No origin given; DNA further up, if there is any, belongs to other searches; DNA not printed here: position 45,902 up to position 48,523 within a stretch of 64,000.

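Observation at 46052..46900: CK1-family kinase with unusual C-terminal tandem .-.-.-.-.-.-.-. repeats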

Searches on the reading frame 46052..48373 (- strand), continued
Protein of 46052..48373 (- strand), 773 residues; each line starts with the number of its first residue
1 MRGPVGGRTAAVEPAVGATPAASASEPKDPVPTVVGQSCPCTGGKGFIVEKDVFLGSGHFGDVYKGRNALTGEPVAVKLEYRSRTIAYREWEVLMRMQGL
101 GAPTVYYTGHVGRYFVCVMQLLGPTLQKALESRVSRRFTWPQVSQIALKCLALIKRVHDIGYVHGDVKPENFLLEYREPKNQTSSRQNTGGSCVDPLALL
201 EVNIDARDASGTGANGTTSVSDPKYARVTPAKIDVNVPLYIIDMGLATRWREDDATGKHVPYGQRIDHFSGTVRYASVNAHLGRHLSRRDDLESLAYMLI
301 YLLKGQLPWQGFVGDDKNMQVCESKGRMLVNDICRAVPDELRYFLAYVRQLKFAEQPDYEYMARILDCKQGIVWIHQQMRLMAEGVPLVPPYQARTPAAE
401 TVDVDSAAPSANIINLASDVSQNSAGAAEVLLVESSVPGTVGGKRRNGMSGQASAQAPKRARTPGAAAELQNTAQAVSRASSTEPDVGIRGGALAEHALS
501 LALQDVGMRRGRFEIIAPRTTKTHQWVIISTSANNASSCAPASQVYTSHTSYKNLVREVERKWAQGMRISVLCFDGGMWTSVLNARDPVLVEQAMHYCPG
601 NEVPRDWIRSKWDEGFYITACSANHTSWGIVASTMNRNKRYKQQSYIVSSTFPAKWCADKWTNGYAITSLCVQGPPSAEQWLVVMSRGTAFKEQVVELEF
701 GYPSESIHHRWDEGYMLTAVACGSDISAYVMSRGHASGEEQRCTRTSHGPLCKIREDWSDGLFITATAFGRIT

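Call 6: find_homologous_proteins(query=window:46055-48373:-)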
Query window:46055-48373:- (773 aa): 1399 proteins with E <= 0.001 among 8000 candidates; the best 120 are listed.
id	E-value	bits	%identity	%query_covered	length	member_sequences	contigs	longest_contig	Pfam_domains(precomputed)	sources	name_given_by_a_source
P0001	0.0e+0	1794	100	100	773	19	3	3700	PF00069.32,PF24289.2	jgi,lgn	-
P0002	0.0e+0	1263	79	88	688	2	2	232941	PF00069.32,PF24289.2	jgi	jgi:serine/threonine protein kinase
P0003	0.0e+0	1158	67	97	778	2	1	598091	PF07714.24,PF00069.32,PF24289.2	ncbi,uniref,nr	ncbi:hypothetical protein CDCA_CDCA02G0738 [Cyanidium caldarium]|uniref:non-specific serine/threonin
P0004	2.0e-244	831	78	59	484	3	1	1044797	PF24289.2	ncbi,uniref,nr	ncbi:Casein Kinase [Cyanidiococcus yangmingshanensis]|uniref:Casein Kinase n=1 Tax=Cyanidiococcus ya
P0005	8.6e-221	753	36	90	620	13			PF07714.24,PF00069.32,PF24289.2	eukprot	eukprot:jgi/Galph1/20/GphlegSOOS_G4775.1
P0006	3.5e-218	745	53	46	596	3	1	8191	PF07714.24,PF00069.32,PF24289.2,PF17667.8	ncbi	-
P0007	5.0e-218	744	64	34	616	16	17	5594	PF07714.24,PF00069.32,PF24289.2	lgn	-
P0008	8.9e-217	740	55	40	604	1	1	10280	PF07714.24,PF00069.32,PF24289.2,PF17667.8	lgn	-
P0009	4.6e-215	734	64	33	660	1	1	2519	PF07714.24,PF00069.32,PF24289.2,PF17667.8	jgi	-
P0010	1.8e-214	732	35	97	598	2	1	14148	PF07714.24,PF00069.32,PF24289.2,PF17667.8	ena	-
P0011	1.4e-213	729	35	96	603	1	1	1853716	PF07714.24,PF00069.32,PF24289.2,PF17667.8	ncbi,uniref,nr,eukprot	ncbi:Casein kinase 1-like protein HD16 [Porphyridium purpureum]|uniref:non-specific serine/threonine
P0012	5.8e-213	727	61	34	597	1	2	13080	PF07714.24,PF00069.32,PF24289.2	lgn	-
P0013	7.2e-213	727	48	50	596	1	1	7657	PF07714.24,PF00069.32,PF24289.2,PF17667.8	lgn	-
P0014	8.2e-213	727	35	97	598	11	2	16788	PF07714.24,PF00069.32,PF24289.2,PF17667.8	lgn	-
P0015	1.8e-212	726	36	97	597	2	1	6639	PF07714.24,PF00069.32,PF24289.2,PF17667.8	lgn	-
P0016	1.9e-212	726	52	46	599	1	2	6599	PF07714.24,PF00069.32,PF24289.2,PF17667.8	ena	-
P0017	2.6e-212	725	37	90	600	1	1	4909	PF07714.24,PF00069.32,PF24289.2,PF17667.8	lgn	-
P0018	4.2e-212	724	52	43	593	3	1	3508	PF07714.24,PF00069.32,PF24289.2,PF17667.8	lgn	-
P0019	6.9e-212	724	52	46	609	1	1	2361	PF07714.24,PF00069.32,PF24289.2,PF17667.8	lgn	-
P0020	1.3e-211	723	35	97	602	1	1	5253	PF07714.24,PF00069.32,PF24289.2,PF17667.8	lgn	-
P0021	2.0e-211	722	50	46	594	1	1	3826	PF07714.24,PF00069.32,PF24289.2,PF17667.8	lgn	-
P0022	2.4e-211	722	52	45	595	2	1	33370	PF07714.24,PF00069.32,PF24289.2,PF17667.8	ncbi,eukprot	ncbi:unnamed protein product [Agarophyton chilense]|eukprot:gb/GEZJ01002274.1/.p1 GENE.gb/GEZJ010022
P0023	2.4e-211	722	61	34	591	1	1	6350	PF07714.24,PF00069.32,PF24289.2,PF17667.8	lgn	-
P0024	2.7e-211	722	35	97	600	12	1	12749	PF07714.24,PF00069.32,PF24289.2,PF17667.8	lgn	-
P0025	8.0e-211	720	35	97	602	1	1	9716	PF07714.24,PF00069.32,PF24289.2,PF17667.8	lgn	-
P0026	4.4e-210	718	50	46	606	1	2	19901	PF07714.24,PF00069.32,PF24289.2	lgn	-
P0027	1.2e-209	716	35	97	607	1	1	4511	PF07714.24,PF00069.32,PF24289.2,PF17667.8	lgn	-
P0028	1.9e-209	716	61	34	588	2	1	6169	PF07714.24,PF00069.32,PF24289.2,PF17667.8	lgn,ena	-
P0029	2.0e-209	716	35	95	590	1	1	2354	PF07714.24,PF00069.32,PF24289.2,PF17667.8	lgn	-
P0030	1.0e-208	713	49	46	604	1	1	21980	PF07714.24,PF00069.32,PF24289.2,PF17667.8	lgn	-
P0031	1.6e-208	713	51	45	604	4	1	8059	PF07714.24,PF00069.32,PF24289.2,PF17667.8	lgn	-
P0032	1.8e-208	712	35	90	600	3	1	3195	PF07714.24,PF00069.32,PF24289.2,PF17667.8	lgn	-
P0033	1.0e-205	703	49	46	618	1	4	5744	PF07714.24,PF00069.32,PF24289.2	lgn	-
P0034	3.0e-205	702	46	49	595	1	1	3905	PF07714.24,PF00069.32,PF24289.2,PF17667.8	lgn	-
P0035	4.1e-197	675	50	45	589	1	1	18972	PF07714.24,PF00069.32,PF24289.2,PF17667.8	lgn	-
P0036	3.4e-191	655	61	32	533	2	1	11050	PF00069.32,PF24289.2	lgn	-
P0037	3.4e-190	652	61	34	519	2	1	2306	PF00069.32,PF24289.2,PF17667.8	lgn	-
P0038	1.3e-182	627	48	43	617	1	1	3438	PF07714.24,PF00069.32,PF24289.2,PF17667.8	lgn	-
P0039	1.6e-164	567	62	34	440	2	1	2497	PF24289.2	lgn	-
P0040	1.1e-163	564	61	34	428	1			PF24289.2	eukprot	eukprot:Plantae.Rhodophyta-Rhodochaete_pulchella.ctg4522.p1 GENE.Plantae.Rhodophyta-Rhodochaete_pulc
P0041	7.2e-159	548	51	45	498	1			PF07714.24,PF00069.32,PF24289.2,PF17667.8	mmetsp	mmetsp:Transcript_13783/g.23502 ORF Transcript_13783/g.23502 Transcript_13783/m.23502 type:complete 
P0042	2.0e-155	537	51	46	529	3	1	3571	PF07714.24,PF00069.32,PF24289.2,PF17667.8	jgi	jgi:serine/threonine protein kinase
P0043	1.2e-150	521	55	34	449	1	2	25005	PF00069.32,PF24289.2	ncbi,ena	-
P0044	1.1e-149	518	51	46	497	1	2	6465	PF07714.24,PF00069.32,PF24289.2,PF17667.8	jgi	jgi:serine/threonine protein kinase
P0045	3.5e-145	503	34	96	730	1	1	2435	PF07714.24,PF00069.32,PF24289.2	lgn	-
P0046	2.8e-144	500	32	34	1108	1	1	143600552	PF06293.21,PF00069.32,PF24289.2,PF17667.8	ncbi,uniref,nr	ncbi:casein kinase I-like protein 2-like [Gossypium australe]|uniref:non-specific serine/threonine p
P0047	2.3e-140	487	29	83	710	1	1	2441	PF00069.32,PF24289.2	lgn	-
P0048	5.1e-139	483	41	39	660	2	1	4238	PF00069.32,PF24289.2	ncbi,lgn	-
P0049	8.6e-133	462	27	78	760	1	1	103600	PF06293.21,PF07714.24,PF00069.32,PF24289.2,PF03109.23,PF17667.8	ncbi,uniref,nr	ncbi:protein kinase family protein [Artemisia annua]|uniref:non-specific serine/threonine protein ki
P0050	3.1e-110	388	31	91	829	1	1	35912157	PF07714.24,PF00069.32,PF24289.2,PF17667.8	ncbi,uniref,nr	ncbi:Casein kinase I isoform delta-like [Morella rubra]|uniref:non-specific serine/threonine protein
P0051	1.5e-100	356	36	40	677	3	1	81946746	PF07714.24,PF00069.32,PF24289.2,PF17667.8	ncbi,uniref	ncbi:hypothetical protein Fmac_022913 [Flemingia macrophylla]|uniref:non-specific serine/threonine p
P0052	6.2e-100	354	39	40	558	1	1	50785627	PF07714.24,PF00069.32,PF24289.2,PF17667.8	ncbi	ncbi:hypothetical protein AAZX31_20G229100 [Glycine max]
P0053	8.3e-100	353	28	94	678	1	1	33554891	PF07714.24,PF00069.32,PF24289.2,PF17667.8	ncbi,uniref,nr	ncbi:casein kinase 1-like protein HD16 [Oryza brachyantha]|uniref:casein kinase 1-like protein HD16 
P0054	1.0e-99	353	39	40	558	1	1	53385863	PF07714.24,PF00069.32,PF24289.2,PF17667.8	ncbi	ncbi:hypothetical protein AAZX31_10G279100 [Glycine max]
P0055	1.5e-99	352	27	99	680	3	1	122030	PF07714.24,PF00069.32,PF24289.2,PF17667.8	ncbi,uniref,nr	ncbi:casein kinase 1-like protein HD16 isoform X2 [Gastrolobium bilobum]|uniref:casein kinase 1-like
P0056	1.7e-99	352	29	87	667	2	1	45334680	PF07714.24,PF00069.32,PF24289.2,PF17667.8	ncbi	ncbi:hypothetical protein ABZP36_026534 [Zizania latifolia]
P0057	2.3e-99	352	29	87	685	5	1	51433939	PF07714.24,PF00069.32,PF24289.2,PF17667.8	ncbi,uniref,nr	ncbi:hypothetical protein PHAVU_001G076900 [Phaseolus vulgaris]|uniref:non-specific serine/threonine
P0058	2.7e-99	351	37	45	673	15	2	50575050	PF07714.24,PF00069.32,PF24289.2,PF17667.8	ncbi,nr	ncbi:Casein kinase 1-like protein HD16 [Glycine soja]|nr:hypothetical protein JHK85_058206 [Glycine 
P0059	3.1e-99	351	41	43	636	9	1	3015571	PF00069.32,PF24289.2,PF17667.8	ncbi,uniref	ncbi:hypothetical protein WJX75_000528 [Coccomyxa subellipsoidea]|uniref:non-specific serine/threoni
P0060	3.1e-99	351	29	88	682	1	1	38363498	PF07714.24,PF00069.32,PF24289.2,PF17667.8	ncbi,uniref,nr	ncbi:casein kinase 1-like protein HD16 [Vigna unguiculata]|uniref:casein kinase 1-like protein HD16 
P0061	3.1e-99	351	29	63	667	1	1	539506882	PF07714.24,PF00069.32,PF24289.2,PF17667.8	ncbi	ncbi:hypothetical protein ACQJBY_027789 [Aegilops geniculata]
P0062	3.2e-99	351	38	42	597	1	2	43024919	PF07714.24,PF00069.32,PF24289.2,PF17667.8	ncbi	ncbi:unnamed protein product [Rhodiola kirilowii]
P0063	3.3e-99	351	29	87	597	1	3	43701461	PF07714.24,PF00069.32,PF24289.2,PF17667.8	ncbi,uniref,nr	ncbi:putative serine/threonine protein kinase [Oryza sativa Japonica Group]|uniref:non-specific seri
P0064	3.6e-99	351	38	42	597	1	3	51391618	PF07714.24,PF00069.32,PF24289.2,PF17667.8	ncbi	ncbi:unnamed protein product [Rhodiola kirilowii]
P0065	4.2e-99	351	28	93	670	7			PF07714.24,PF00069.32,PF24289.2,PF17667.8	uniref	uniref:non-specific serine/threonine protein kinase n=1 Tax=Oryza barthii TaxID=65489 RepID=A0A0D3ET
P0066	5.0e-99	351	28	93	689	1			PF07714.24,PF00069.32,PF24289.2,PF17667.8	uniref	uniref:non-specific serine/threonine protein kinase n=3 Tax=Oryza TaxID=4527 RepID=A0A0E0N2C0_ORYRU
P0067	6.1e-99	350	38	46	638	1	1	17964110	PF07714.24,PF00069.32,PF24289.2,PF17667.8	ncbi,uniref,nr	ncbi:putative protein kinase CK1-CK1-Pl family [Lupinus albus]|uniref:non-specific serine/threonine 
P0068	6.5e-99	350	29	93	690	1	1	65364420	PF07714.24,PF00069.32,PF24289.2,PF17667.8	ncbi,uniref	ncbi:hypothetical protein Fmac_032072 [Flemingia macrophylla]|uniref:non-specific serine/threonine p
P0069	6.8e-99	350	28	63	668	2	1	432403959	PF07714.24,PF00069.32,PF24289.2,PF17667.8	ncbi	ncbi:unnamed protein product [Alopecurus aequalis]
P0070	7.5e-99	350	28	94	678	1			PF07714.24,PF00069.32,PF24289.2,PF17667.8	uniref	uniref:non-specific serine/threonine protein kinase n=1 Tax=Oryza punctata TaxID=4537 RepID=A0A0E0JI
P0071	8.1e-99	350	37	45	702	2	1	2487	PF07714.24,PF00069.32,PF24289.2,PF17667.8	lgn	-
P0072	9.8e-99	350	38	46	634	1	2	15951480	PF07714.24,PF00069.32,PF24289.2,PF17667.8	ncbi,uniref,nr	ncbi:hypothetical protein Lal_00000481 [Lupinus albus]|uniref:non-specific serine/threonine protein 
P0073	1.3e-98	349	29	63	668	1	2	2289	PF07714.24,PF00069.32,PF24289.2,PF17667.8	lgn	-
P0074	1.3e-98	349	29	63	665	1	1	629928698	PF07714.24,PF00069.32,PF24289.2,PF17667.8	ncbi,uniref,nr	ncbi:casein kinase 1-like protein HD16 [Aegilops tauschii subsp. strangulata]|uniref:non-specific se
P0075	1.3e-98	349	29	63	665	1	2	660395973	PF07714.24,PF00069.32,PF24289.2,PF17667.8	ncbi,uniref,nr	ncbi:hypothetical protein CFC21_047921 [Triticum aestivum]|uniref:non-specific serine/threonine prot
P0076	1.6e-98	349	30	87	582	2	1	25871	PF07714.24,PF00069.32,PF24289.2,PF17667.8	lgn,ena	-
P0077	1.8e-98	349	28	87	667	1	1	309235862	PF07714.24,PF00069.32,PF24289.2,PF17667.8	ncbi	ncbi:putative protein kinase CK1-CK1-Pl family [Helianthus anomalus]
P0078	1.8e-98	349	38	46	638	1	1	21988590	PF07714.24,PF00069.32,PF24289.2,PF17667.8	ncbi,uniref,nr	ncbi:PREDICTED: casein kinase 1-like protein HD16 isoform X2 [Lupinus angustifolius]|uniref:casein k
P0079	1.8e-98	349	29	93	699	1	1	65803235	PF07714.24,PF00069.32,PF24289.2,PF17667.8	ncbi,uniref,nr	ncbi:casein kinase 1-like protein HD16 [Cicer arietinum]|uniref:non-specific serine/threonine protei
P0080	1.9e-98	349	30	94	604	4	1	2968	PF07714.24,PF00069.32,PF24289.2,PF17667.8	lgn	-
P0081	2.0e-98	349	38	46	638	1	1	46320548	PF07714.24,PF00069.32,PF24289.2,PF17667.8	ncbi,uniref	ncbi:unnamed protein product [Lupinus luteus]|uniref:non-specific serine/threonine protein kinase n=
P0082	2.0e-98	349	38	46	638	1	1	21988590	PF07714.24,PF00069.32,PF24289.2,PF17667.8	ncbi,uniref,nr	ncbi:hypothetical protein TanjilG_30436 [Lupinus angustifolius]|uniref:casein kinase 1-like protein 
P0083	2.1e-98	348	36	45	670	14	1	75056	PF07714.24,PF00069.32,PF24289.2,PF17667.8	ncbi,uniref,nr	ncbi:Casein kinase 1-like protein hd16 [Stylosanthes scabra]|uniref:non-specific serine/threonine pr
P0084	2.2e-98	348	39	40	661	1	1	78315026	PF07714.24,PF00069.32,PF24289.2,PF17667.8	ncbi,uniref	ncbi:hypothetical protein VNO78_18753 [Psophocarpus tetragonolobus]|uniref:non-specific serine/threo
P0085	2.6e-98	348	28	87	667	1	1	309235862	PF07714.24,PF00069.32,PF24289.2,PF17667.8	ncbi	ncbi:putative protein kinase CK1-CK1-Pl family [Helianthus anomalus]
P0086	3.0e-98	348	28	87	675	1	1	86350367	PF07714.24,PF00069.32,PF24289.2,PF17667.8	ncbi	ncbi:unnamed protein product [Urochloa humidicola]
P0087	3.1e-98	348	38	46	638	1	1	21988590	PF07714.24,PF00069.32,PF24289.2,PF17667.8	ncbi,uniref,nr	ncbi:PREDICTED: casein kinase 1-like protein HD16 isoform X3 [Lupinus angustifolius]|uniref:casein k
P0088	3.1e-98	348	28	87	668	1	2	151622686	PF07714.24,PF00069.32,PF24289.2,PF17667.8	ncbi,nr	ncbi:putative protein kinase CK1-CK1-Pl family [Helianthus annuus]|nr:putative protein kinase CK1-CK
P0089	3.2e-98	348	28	87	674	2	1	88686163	PF07714.24,PF00069.32,PF24289.2,PF17667.8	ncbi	ncbi:unnamed protein product [Urochloa humidicola]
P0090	3.2e-98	348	29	87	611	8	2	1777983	PF07714.24,PF00069.32,PF24289.2,PF17667.8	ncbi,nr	ncbi:hypothetical protein CLOP_g16228 [Closterium sp. NIES-67]|nr:hypothetical protein CLOP_g6429 [C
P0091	3.3e-98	348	28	87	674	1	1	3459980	PF07714.24,PF00069.32,PF24289.2,PF17667.8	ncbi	ncbi:unnamed protein product [Urochloa humidicola]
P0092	4.0e-98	348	37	41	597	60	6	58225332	PF07714.24,PF00069.32,PF24289.2,PF17667.8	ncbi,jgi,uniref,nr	ncbi:hypothetical protein GQ55_3G490100 [Panicum hallii var. hallii]|jgi:serine/threonine protein ki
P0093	4.0e-98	348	30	94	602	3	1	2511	PF07714.24,PF00069.32,PF24289.2,PF17667.8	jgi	-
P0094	4.1e-98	348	39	46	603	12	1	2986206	PF00069.32,PF24289.2,PF17667.8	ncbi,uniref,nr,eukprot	ncbi:MUT9-related serine/threonine protein kinase [Coccomyxa subellipsoidea C-169]|uniref:non-specif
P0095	4.4e-98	347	27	93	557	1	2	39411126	PF07714.24,PF00069.32,PF24289.2,PF17667.8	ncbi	ncbi:Casein kinase 1-like protein HD16 [Linum perenne]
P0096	4.6e-98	347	29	94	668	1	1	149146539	PF07714.24,PF00069.32,PF24289.2,PF17667.8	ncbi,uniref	ncbi:casein kinase 1-like protein HD16 [Miscanthus floridulus]|uniref:casein kinase 1-like protein H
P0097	5.0e-98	347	29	63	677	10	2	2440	PF07714.24,PF00069.32,PF24289.2,PF17667.8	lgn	-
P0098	5.1e-98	347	38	46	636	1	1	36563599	PF07714.24,PF00069.32,PF24289.2,PF17667.8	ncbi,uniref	ncbi:unnamed protein product [Lupinus luteus]|uniref:non-specific serine/threonine protein kinase n=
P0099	5.3e-98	347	29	63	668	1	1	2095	PF07714.24,PF00069.32,PF24289.2,PF17667.8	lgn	-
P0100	5.3e-98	347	29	63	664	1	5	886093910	PF07714.24,PF00069.32,PF24289.2,PF17667.8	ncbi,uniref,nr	ncbi:hypothetical protein CFC21_042019 [Triticum aestivum]|uniref:non-specific serine/threonine prot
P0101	7.0e-98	347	38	46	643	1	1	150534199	PF07714.24,PF00069.32,PF24289.2,PF17667.8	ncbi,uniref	ncbi:hypothetical protein RIF29_22945 [Crotalaria pallida]|uniref:non-specific serine/threonine prot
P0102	7.0e-98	347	38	46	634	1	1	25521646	PF07714.24,PF00069.32,PF24289.2,PF17667.8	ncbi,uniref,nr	ncbi:PREDICTED: casein kinase 1-like protein HD16 [Lupinus angustifolius]|uniref:casein kinase 1-lik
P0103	7.0e-98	347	29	63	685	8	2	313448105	PF07714.24,PF00069.32,PF24289.2,PF17667.8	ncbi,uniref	ncbi:casein kinase 1-like protein HD16 [Apium graveolens]|uniref:casein kinase 1-like protein HD16 n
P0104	7.5e-98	347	28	77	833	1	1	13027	PF00069.32,PF24289.2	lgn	-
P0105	7.8e-98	347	28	92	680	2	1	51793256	PF07714.24,PF00069.32,PF24289.2,PF17667.8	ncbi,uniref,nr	ncbi:casein kinase 1-like protein HD16 isoform X2 [Phragmites australis]|uniref:casein kinase 1-like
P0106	7.9e-98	347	27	84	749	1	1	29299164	PF00069.32,PF24289.2,PF17667.8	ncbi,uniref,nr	ncbi:hypothetical protein F2Q68_00002933 [Brassica cretica]|uniref:non-specific serine/threonine pro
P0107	8.3e-98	347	38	46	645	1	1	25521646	PF07714.24,PF00069.32,PF24289.2,PF17667.8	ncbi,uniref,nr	ncbi:hypothetical protein TanjilG_03733 [Lupinus angustifolius]|uniref:non-specific serine/threonine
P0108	8.5e-98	346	28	87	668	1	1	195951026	PF07714.24,PF00069.32,PF24289.2,PF17667.8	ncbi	ncbi:putative protein kinase CK1-CK1-Pl family [Helianthus debilis subsp. tardiflorus]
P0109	8.9e-98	346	28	87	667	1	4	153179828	PF07714.24,PF00069.32,PF24289.2,PF17667.8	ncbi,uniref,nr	ncbi:putative protein kinase CK1-CK1-Pl family [Helianthus annuus]|uniref:non-specific serine/threon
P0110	9.0e-98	346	28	92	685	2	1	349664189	PF07714.24,PF00069.32,PF24289.2,PF17667.8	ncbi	ncbi:hypothetical protein AgCh_011066 [Apium graveolens]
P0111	9.6e-98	346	37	44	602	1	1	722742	PF07714.24,PF00069.32,PF24289.2,PF17667.8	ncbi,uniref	ncbi:hypothetical protein WJX81_007620 [Elliptochloris bilobata]|uniref:non-specific serine/threonin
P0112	1.0e-97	346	28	90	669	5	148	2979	PF07714.24,PF00069.32,PF24289.2,PF17667.8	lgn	-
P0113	1.0e-97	346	28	63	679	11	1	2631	PF07714.24,PF00069.32,PF24289.2,PF17667.8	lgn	-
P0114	1.2e-97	346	34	53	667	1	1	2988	PF07714.24,PF00069.32,PF24289.2,PF17667.8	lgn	-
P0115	1.2e-97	346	29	87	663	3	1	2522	PF07714.24,PF00069.32,PF24289.2,PF17667.8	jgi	jgi:serine/threonine protein kinase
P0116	1.3e-97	346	36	52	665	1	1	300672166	PF07714.24,PF00069.32,PF24289.2,PF17667.8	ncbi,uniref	ncbi:hypothetical protein RJT34_07729 [Clitoria ternatea]|uniref:non-specific serine/threonine prote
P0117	1.3e-97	346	37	42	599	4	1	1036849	PF07714.24,PF00069.32,PF24289.2,PF17667.8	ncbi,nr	ncbi:hypothetical protein TSUD_167790 [Trifolium subterraneum]|nr:hypothetical protein TSUD_167790 [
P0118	1.3e-97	346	29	89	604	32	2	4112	PF07714.24,PF00069.32,PF24289.2,PF17667.8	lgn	-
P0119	1.4e-97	346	27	92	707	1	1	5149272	PF07714.24,PF00069.32,PF24289.2,PF17667.8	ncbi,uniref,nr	ncbi:casein kinase 1-like protein HD16 [Andrographis paniculata]|uniref:casein kinase 1-like protein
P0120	1.4e-97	346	35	53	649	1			PF07714.24,PF00069.32,PF24289.2,PF17667.8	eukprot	eukprot:jgi/Chrzof1/8668/Cz03g19130.t1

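Call 29: find_encoding_contigs(protein=window:46055-48373:-, flank=3000, max_places=4)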
Protein window:46055-48373:- (773 aa): 8 contigs read that carry it; 4 places shown.
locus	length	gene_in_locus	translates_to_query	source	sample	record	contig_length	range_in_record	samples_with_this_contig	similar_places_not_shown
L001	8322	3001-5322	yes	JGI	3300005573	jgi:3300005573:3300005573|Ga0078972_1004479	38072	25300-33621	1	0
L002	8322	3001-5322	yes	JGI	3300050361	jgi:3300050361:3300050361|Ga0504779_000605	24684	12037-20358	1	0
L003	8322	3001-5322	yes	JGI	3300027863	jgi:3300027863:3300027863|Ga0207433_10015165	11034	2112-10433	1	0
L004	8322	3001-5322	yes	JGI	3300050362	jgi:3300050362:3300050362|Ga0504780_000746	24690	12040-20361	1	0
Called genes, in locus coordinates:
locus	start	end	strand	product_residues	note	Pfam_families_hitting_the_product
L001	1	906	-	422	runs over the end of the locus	-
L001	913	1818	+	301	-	-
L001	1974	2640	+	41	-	-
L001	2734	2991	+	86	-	-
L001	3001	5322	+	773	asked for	PF00069:Pkinase, PF24289:DUF7477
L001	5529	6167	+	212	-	-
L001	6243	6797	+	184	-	PF01597:GCV_H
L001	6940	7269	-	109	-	-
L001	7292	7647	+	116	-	-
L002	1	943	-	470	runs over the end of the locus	-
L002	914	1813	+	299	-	-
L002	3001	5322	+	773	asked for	PF00069:Pkinase, PF24289:DUF7477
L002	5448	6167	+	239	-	-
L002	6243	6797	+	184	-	PF01597:GCV_H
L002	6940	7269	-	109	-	-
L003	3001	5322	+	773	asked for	PF00069:Pkinase, PF24289:DUF7477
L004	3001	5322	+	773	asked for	PF00069:Pkinase, PF24289:DUF7477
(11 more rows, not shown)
